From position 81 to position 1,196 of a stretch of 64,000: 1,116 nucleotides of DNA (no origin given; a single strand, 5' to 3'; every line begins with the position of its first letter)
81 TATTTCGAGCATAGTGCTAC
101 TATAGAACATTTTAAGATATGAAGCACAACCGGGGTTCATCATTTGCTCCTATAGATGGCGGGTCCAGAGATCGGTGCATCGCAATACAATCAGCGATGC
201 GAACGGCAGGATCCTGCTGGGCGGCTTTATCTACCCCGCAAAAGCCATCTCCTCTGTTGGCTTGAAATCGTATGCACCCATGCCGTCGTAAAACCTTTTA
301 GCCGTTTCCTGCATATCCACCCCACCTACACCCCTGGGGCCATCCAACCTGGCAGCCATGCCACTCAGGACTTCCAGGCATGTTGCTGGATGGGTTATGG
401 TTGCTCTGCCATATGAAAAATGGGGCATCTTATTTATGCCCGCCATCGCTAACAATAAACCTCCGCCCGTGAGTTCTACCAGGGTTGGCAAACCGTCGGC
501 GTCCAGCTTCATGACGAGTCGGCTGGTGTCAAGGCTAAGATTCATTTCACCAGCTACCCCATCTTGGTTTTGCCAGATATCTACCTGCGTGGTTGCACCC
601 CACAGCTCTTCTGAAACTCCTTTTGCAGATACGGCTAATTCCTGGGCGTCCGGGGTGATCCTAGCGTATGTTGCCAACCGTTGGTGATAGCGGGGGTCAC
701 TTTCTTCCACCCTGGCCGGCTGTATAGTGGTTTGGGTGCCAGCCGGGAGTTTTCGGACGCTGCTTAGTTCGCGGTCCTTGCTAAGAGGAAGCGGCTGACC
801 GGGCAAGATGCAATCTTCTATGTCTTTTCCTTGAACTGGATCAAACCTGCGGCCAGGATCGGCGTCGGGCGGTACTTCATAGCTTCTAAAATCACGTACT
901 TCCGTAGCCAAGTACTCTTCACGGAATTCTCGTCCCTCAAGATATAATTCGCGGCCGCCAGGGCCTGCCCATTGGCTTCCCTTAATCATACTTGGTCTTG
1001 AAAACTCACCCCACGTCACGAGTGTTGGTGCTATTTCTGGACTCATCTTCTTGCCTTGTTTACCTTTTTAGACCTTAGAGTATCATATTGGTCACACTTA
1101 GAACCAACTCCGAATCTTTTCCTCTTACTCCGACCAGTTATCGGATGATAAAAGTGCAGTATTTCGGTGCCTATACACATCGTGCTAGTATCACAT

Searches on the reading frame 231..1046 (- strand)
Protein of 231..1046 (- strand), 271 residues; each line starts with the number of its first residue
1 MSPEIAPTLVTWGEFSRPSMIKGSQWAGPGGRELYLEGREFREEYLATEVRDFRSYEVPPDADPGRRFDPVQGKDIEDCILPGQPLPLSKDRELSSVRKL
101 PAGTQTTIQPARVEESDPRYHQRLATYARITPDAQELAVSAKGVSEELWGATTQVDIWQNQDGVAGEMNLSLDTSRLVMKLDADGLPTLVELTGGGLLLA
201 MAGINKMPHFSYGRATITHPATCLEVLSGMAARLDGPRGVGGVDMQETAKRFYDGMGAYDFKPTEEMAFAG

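Call 51: find_encoding_contigs(protein=window:231-1046:-, flank=10000, max_places=2)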
Protein window:231-1046:- (271 aa): 2 contigs read that carry it; 1 place shown.
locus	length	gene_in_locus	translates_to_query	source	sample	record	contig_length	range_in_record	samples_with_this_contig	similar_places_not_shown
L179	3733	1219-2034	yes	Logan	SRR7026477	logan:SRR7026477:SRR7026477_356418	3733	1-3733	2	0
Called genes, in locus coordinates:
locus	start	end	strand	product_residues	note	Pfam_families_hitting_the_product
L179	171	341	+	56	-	-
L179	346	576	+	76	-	-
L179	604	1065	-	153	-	-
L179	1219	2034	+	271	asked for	-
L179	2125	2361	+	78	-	-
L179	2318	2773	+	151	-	-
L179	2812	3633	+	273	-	-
